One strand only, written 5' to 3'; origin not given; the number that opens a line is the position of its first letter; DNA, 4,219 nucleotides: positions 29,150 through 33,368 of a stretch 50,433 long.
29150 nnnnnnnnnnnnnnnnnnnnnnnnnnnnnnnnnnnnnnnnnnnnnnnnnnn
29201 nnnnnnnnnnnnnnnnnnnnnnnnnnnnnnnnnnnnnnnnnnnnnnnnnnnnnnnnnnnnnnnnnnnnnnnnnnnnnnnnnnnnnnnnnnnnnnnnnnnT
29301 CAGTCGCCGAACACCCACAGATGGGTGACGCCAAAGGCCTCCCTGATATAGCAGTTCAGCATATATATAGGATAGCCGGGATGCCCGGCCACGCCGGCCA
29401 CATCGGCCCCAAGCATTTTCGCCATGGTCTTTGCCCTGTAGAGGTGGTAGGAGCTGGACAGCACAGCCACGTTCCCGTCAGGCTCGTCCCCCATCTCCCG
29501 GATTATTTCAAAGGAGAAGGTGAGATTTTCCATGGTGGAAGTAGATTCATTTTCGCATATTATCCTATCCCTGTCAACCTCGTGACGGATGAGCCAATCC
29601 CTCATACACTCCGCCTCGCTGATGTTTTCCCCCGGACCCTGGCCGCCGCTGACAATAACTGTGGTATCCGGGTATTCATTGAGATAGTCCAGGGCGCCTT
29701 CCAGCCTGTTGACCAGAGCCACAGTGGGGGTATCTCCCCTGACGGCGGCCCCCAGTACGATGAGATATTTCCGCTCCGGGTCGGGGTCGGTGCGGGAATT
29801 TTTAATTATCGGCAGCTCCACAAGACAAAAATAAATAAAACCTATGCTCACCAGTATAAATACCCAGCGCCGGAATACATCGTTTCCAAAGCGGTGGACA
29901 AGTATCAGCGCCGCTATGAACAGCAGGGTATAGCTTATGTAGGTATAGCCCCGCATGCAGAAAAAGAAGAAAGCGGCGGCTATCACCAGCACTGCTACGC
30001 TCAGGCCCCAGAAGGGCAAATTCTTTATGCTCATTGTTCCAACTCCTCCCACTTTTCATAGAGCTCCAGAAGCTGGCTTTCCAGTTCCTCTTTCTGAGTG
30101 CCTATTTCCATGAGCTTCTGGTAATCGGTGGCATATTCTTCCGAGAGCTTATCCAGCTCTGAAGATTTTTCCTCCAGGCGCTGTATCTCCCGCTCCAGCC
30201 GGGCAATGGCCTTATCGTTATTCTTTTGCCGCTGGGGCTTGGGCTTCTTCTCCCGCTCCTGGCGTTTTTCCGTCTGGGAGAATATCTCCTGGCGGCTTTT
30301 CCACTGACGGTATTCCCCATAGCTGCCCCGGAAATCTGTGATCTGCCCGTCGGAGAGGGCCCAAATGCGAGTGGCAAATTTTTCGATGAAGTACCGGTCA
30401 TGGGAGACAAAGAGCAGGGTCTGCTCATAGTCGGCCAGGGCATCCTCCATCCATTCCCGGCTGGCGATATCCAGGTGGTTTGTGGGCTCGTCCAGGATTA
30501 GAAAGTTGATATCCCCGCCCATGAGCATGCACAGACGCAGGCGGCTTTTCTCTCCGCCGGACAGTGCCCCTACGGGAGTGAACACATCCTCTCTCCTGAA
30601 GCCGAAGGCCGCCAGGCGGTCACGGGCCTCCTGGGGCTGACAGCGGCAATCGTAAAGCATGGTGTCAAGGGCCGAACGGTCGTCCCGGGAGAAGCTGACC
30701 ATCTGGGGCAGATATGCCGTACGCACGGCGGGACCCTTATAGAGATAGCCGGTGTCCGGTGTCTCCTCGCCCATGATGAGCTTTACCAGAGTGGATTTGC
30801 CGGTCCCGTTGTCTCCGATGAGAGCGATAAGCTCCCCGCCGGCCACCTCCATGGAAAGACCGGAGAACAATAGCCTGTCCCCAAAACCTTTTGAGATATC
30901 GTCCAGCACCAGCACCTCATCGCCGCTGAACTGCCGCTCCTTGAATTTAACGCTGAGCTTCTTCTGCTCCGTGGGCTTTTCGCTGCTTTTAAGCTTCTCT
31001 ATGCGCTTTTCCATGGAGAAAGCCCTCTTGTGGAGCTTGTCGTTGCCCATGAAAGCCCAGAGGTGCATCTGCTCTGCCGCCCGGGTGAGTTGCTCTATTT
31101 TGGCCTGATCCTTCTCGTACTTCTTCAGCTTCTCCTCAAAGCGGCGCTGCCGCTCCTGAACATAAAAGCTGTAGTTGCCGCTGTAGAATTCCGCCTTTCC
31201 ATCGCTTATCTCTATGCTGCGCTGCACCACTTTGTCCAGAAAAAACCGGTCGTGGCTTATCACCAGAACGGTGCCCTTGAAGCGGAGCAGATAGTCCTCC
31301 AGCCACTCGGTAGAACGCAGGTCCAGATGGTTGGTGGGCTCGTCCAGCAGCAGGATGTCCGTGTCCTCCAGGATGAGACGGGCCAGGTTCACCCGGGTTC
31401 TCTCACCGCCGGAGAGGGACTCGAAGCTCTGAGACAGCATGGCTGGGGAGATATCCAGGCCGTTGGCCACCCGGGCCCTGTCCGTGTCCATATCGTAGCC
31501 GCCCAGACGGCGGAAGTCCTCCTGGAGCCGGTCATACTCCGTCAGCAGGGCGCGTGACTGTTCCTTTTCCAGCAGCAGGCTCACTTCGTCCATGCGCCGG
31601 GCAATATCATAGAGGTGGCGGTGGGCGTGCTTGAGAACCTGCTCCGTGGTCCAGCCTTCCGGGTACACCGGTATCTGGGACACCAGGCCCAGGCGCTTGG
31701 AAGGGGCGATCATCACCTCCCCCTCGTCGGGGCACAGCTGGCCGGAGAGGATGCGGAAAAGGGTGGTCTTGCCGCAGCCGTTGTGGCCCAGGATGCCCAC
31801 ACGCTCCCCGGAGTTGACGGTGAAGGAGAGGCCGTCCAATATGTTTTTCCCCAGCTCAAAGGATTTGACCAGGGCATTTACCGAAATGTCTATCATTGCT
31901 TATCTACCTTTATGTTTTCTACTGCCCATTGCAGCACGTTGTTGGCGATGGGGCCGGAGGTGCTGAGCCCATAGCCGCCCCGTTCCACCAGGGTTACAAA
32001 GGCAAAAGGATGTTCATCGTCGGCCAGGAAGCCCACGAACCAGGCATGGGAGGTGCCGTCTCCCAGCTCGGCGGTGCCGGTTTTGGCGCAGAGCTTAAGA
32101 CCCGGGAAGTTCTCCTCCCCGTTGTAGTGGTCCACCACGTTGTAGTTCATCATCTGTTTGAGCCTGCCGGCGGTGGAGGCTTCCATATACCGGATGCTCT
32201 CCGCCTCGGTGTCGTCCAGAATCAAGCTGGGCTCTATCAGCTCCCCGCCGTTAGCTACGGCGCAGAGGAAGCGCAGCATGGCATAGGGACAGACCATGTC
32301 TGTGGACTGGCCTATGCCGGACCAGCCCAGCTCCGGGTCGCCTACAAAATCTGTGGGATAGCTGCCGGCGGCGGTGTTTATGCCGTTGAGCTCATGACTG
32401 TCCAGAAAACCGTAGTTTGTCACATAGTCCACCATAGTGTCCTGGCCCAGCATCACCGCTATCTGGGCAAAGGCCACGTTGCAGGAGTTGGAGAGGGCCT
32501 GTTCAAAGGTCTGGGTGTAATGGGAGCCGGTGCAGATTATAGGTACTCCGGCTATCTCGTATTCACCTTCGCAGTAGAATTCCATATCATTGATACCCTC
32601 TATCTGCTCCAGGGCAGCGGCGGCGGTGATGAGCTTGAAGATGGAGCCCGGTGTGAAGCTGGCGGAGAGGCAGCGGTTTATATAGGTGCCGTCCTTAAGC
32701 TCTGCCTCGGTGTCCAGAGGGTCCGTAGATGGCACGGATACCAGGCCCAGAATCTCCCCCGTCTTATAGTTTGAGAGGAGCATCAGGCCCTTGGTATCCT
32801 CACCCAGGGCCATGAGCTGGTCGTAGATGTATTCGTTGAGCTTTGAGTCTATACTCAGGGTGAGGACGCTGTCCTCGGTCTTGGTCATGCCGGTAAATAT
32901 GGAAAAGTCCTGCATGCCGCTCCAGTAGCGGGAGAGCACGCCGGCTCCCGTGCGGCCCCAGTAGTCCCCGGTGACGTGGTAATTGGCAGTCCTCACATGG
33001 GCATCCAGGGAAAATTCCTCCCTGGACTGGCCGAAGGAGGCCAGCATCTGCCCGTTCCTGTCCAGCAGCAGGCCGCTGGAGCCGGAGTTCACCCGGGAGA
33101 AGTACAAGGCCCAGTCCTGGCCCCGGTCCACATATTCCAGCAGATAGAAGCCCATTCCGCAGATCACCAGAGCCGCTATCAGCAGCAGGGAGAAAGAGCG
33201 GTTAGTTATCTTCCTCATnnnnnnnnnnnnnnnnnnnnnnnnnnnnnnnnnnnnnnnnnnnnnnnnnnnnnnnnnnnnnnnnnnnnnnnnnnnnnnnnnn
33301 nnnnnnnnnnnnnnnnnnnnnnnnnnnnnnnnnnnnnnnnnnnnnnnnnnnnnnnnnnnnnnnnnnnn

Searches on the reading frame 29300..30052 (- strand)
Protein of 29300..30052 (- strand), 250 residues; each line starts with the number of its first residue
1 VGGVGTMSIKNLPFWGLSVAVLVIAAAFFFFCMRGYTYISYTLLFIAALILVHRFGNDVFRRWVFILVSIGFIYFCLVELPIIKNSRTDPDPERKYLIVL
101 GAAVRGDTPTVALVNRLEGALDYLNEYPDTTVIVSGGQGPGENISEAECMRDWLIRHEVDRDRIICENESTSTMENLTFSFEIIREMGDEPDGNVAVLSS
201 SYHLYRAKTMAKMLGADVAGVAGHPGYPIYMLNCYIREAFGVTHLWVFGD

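Call 7: search_protein_families(library=pfam, proteins=[window:29300-30052:-], max_evalue=0.01)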
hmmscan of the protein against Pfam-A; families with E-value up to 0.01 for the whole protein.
window:29300-30052:- (250 aa): 1 family
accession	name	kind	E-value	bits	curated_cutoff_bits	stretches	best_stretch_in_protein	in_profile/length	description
PF02698.23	DUF218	-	8.2e-26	90.9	27.6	1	96-218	2-105/133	DUF218 domain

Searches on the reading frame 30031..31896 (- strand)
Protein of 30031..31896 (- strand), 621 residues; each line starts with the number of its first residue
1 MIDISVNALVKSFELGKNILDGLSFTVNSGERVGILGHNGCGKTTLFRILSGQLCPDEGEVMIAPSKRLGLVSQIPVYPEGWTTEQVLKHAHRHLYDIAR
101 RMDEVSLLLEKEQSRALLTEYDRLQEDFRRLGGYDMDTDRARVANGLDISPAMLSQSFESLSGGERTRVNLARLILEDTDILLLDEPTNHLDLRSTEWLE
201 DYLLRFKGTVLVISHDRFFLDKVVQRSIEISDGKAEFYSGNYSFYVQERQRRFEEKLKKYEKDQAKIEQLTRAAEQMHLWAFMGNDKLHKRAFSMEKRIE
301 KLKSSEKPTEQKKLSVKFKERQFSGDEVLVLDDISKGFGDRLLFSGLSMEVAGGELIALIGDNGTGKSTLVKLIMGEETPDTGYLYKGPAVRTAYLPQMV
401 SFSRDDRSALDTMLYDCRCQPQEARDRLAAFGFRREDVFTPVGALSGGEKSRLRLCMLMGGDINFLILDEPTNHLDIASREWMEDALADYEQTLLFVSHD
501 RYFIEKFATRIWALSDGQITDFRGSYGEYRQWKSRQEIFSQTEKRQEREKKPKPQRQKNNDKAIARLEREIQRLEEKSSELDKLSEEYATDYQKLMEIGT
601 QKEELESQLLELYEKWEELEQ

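Call 7: search_protein_families(library=pfam, proteins=[window:30031-31896:-], max_evalue=0.01)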
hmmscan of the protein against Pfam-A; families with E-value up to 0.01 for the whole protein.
window:30031-31896:- (621 aa): 21 families
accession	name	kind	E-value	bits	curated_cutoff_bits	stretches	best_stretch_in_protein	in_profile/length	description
PF00005.33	ABC_tran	-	3e-50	170.8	25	2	20-189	1-137/137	ABC transporter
PF12848.13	ABC_tran_Xtn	-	2.1e-14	53.8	25.9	1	228-316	1-83/85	ABC transporter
PF02463.25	SMC_N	-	4.6e-10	39.7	40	0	150-226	124-207/220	RecF/RecN/SMC N terminal domain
PF13304.12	AAA_21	-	1.4e-09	38.9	27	0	357-374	2-19/304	AAA domain, putative AbiEii toxin, Type IV TA system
PF16326.10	ABC_tran_CTD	-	3.9e-09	37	32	1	561-620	7-68/69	ABC transporter C-terminal domain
PF13191.12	AAA_16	-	1.1e-06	29.7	32.6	1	354-454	24-117/167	AAA ATPase domain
PF05729.18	NACHT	-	1.2e-06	28.9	26.7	1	356-428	2-72/167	NACHT domain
PF13555.12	AAA_29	-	1.1e-05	25.5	27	0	344-371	12-39/61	P-loop containing region of AAA domain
PF13401.12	AAA_22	-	2.6e-05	25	27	0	355-379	6-30/130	AAA domain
PF00004.35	AAA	-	0.0001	23.2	21.2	0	358-377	2-21/131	ATPase family associated with various cellular activities (AAA)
PF00006.31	ATP-synt_ab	-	0.00012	22.3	29.5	0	19-53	4-37/213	ATP synthase alpha/beta family, nucleotide-binding domain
PF03193.22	RsgA_GTPase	-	0.00021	21.6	30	0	352-383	105-135/174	RsgA GTPase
PF13476.12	AAA_23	-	0.00028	22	27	0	34-50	23-39/201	AAA domain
PF01926.29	MMR_HSR1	-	0.00081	19.9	21.9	0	357-377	2-22/113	50S ribosome-binding GTPase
PF07728.20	AAA_5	-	0.0011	19.4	22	0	35-62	4-31/139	AAA domain (dynein-related subfamily)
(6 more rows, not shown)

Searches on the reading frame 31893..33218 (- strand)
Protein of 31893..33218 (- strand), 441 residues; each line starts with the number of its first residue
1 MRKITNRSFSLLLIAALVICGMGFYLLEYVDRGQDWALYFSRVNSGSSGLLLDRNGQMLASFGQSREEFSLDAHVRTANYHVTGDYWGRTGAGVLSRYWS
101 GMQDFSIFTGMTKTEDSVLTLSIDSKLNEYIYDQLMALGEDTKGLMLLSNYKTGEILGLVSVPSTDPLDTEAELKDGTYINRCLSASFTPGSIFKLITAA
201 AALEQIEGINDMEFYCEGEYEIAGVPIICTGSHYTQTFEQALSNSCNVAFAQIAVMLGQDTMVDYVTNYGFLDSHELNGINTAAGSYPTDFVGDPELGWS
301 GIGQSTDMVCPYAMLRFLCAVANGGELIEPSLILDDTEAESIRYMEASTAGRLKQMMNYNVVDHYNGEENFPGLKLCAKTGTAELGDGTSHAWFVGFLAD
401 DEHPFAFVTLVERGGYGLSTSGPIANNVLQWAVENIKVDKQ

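Call 7: search_protein_families(library=pfam, proteins=[window:31893-33218:-], max_evalue=0.01)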
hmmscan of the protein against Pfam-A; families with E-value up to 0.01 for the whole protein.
window:31893-33218:- (441 aa): 2 families
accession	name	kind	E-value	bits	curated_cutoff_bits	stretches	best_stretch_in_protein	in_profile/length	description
PF00905.27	Transpeptidase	-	1.8e-43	149.3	22.1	1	146-430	3-299/299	Penicillin binding protein transpeptidase domain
PF13354.11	Beta-lactamase2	-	0.00068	19.5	22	1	174-410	7-213/214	Beta-lactamase enzyme family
